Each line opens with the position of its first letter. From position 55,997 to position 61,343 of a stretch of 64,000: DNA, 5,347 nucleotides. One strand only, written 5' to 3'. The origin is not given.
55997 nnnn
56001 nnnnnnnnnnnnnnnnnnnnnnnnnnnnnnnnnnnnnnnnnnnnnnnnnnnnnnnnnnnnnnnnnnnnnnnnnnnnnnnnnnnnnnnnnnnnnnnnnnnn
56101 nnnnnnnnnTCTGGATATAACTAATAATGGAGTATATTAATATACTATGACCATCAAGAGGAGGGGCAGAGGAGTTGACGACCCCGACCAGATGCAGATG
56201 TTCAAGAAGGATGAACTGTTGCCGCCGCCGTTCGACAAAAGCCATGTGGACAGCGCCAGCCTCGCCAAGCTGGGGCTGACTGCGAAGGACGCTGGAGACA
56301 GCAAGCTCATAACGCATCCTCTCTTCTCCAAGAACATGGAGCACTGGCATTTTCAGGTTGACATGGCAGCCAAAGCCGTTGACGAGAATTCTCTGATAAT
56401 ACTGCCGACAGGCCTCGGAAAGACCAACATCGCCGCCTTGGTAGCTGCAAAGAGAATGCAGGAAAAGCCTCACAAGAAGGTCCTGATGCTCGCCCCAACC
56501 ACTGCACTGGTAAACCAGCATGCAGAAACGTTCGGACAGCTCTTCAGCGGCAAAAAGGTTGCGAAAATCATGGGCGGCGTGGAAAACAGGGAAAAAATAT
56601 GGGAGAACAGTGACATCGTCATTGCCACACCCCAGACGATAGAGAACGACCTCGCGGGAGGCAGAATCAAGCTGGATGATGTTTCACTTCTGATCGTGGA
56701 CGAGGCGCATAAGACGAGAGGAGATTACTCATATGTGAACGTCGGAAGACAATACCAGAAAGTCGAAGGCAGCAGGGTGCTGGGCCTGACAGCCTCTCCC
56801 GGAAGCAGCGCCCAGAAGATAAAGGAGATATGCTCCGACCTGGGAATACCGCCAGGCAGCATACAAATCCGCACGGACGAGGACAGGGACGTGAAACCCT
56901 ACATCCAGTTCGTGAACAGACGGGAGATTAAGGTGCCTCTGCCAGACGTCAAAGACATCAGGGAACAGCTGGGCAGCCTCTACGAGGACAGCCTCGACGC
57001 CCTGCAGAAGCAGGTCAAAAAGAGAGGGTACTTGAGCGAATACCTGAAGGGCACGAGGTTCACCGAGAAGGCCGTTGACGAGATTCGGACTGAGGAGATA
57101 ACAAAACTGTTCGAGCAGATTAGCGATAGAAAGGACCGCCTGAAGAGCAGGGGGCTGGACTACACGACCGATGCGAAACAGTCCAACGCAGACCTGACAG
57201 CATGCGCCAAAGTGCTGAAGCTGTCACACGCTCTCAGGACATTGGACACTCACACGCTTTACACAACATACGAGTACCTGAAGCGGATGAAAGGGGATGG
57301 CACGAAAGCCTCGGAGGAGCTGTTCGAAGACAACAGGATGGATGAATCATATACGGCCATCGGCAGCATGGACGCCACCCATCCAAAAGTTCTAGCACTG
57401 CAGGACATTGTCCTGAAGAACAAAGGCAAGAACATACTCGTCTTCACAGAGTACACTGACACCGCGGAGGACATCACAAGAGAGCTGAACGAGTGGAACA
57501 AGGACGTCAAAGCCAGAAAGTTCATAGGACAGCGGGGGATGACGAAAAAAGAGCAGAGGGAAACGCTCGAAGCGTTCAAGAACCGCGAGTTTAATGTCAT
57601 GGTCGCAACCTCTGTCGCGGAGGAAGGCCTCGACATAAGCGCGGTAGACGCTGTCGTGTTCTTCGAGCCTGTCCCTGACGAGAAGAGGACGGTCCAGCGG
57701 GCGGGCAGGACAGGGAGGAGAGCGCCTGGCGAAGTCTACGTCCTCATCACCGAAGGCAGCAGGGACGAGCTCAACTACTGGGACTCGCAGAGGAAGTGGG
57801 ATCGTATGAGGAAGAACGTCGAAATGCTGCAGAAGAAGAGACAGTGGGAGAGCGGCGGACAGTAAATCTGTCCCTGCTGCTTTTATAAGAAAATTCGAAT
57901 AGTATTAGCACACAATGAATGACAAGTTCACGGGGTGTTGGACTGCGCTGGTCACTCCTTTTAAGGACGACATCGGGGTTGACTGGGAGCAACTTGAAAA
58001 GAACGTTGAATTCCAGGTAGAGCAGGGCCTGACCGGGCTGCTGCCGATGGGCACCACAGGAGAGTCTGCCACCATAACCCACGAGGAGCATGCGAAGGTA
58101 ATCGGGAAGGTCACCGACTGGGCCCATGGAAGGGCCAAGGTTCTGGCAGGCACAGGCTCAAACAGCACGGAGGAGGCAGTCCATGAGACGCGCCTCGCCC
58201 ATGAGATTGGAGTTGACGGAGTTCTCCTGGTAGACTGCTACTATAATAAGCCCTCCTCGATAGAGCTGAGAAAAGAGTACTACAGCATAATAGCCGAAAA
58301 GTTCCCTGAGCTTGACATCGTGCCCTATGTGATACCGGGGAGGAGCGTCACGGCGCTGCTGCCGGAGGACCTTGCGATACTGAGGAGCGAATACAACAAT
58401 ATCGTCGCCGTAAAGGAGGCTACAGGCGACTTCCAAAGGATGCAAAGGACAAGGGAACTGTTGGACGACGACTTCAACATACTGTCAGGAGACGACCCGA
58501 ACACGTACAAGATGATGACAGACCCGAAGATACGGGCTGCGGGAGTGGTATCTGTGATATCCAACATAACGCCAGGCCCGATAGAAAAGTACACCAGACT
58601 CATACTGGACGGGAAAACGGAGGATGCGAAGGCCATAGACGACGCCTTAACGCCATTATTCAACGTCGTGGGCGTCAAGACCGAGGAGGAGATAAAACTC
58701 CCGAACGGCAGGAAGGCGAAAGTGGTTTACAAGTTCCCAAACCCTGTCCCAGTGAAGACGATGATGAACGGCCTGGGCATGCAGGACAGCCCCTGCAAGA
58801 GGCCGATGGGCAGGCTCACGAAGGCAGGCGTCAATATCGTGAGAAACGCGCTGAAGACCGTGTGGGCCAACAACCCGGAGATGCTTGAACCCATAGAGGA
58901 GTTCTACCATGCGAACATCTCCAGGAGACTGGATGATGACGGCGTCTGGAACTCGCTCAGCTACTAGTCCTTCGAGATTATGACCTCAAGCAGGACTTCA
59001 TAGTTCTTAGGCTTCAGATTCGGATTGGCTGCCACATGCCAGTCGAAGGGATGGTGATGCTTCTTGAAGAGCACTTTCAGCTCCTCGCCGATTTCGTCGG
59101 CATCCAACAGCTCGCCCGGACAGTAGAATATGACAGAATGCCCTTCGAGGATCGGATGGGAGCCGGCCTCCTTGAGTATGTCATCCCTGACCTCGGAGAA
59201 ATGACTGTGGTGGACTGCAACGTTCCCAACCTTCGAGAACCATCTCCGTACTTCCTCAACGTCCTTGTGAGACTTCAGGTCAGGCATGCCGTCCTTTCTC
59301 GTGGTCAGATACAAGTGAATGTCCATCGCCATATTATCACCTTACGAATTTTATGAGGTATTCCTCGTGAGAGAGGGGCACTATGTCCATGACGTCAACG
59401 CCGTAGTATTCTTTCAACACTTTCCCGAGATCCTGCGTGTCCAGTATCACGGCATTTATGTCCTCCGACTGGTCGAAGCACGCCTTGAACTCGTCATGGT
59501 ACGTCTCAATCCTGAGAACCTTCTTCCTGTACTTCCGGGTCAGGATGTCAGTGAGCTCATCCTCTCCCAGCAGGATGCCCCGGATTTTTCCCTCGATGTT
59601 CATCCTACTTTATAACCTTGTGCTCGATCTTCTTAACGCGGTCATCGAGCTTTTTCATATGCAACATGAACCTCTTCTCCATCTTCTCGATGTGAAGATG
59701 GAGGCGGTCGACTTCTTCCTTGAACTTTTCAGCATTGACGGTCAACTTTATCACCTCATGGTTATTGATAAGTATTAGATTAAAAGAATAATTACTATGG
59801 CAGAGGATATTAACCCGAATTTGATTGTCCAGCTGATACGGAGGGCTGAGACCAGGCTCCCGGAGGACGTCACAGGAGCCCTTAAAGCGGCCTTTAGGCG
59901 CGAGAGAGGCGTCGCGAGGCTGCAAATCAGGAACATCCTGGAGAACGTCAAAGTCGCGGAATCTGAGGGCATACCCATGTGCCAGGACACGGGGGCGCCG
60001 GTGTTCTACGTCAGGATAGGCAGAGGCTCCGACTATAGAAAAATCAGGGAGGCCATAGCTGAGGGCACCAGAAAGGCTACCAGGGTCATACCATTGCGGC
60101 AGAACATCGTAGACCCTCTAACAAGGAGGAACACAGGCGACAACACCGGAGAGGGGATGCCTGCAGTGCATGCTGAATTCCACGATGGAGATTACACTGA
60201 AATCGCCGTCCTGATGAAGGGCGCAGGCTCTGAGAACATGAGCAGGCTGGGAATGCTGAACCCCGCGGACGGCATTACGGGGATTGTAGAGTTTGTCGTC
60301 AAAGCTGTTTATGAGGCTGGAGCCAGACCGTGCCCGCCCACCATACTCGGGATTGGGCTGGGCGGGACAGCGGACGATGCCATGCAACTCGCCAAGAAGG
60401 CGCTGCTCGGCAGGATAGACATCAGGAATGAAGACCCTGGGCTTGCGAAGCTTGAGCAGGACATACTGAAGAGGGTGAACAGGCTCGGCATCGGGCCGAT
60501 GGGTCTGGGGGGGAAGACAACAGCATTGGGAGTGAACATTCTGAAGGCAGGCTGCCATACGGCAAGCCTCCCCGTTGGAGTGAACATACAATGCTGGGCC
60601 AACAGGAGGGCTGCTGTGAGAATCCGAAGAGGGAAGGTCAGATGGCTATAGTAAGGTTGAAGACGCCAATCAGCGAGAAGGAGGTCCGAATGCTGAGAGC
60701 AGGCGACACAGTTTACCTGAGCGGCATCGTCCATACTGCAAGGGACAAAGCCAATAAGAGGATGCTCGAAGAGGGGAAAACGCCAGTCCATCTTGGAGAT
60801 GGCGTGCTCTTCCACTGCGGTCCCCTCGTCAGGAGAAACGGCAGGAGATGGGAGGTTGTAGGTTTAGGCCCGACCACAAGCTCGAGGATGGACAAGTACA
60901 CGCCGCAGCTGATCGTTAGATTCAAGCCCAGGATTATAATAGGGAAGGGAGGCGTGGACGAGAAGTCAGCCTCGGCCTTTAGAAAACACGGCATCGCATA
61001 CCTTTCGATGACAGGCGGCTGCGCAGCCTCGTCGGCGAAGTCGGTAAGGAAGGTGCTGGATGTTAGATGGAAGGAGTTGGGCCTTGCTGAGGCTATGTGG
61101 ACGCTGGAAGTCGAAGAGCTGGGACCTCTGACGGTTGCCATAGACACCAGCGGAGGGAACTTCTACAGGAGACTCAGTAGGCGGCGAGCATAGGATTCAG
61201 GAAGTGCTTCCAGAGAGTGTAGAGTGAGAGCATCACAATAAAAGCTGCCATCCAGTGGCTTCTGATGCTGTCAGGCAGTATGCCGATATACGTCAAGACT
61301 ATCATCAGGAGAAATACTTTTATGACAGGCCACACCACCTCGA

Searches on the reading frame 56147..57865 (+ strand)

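Call 39: search_protein_families(library=pfam, proteins=[window:56147-57865:+], max_evalue=0.001)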
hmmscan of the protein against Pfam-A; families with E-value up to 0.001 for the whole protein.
window:56147-57865:+ (572 aa): 7 families
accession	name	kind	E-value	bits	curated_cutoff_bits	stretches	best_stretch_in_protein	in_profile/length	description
PF00270.35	DEAD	-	3.9e-29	102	26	1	79-224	14-166/167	DEAD/DEAH box helicase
PF00271.37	Helicase_C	-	2.8e-25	89.2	23.5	1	414-525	2-109/110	Helicase conserved C-terminal domain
PF04851.21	ResIII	-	7.8e-24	84.9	22.5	1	77-218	21-162/164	Type III restriction enzyme, res subunit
PF22590.2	Cas3-like_C_2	-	1.2e-06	29.2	27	1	427-525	2-104/106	CRISPR-associated nuclease/helicase Cas3, C-terminal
PF21210.2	RNA_helicase_helical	-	2e-06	28.3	27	1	350-399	51-104/108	Putative ATP-dependent RNA helicase, helical bundle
PF18766.7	SWI2_SNF2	-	6e-06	26.5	26.7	1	80-220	19-157/221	SWI2/SNF2 ATPase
PF13604.12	AAA_30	-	0.00077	19.7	27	0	82-188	21-98/191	AAA domain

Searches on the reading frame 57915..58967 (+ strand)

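Call 39: search_protein_families(library=pfam, proteins=[window:57915-58967:+], max_evalue=0.001)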
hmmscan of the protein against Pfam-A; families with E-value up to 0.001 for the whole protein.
window:57915-58967:+ (350 aa): 1 family
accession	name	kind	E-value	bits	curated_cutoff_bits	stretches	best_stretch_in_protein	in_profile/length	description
PF00701.28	DHDPS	-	3.4e-67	226.6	22.1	1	4-314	1-287/289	Dihydrodipicolinate synthetase family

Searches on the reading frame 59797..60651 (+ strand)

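Call 87: search_protein_families(library=pfam, proteins=[window:59797-60651:+], max_evalue=0.001)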
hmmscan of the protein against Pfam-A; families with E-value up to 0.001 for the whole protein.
window:59797-60651:+ (284 aa): 1 family
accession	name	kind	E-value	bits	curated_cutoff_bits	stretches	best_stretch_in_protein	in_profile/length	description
PF05681.19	Fumerase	-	9.7e-99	330.5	25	1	10-274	4-269/270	Fumarate hydratase (Fumerase)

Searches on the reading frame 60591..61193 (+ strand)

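Call 87: search_protein_families(library=pfam, proteins=[window:60591-61193:+], max_evalue=0.001)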
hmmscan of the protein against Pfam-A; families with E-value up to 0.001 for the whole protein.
window:60591-61193:+ (200 aa): 1 family
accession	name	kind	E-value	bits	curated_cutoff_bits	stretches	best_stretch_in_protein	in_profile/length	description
PF05683.17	Fumerase_C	-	8.2e-40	136.8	22.2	1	15-194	23-204/205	Fumarase C-terminus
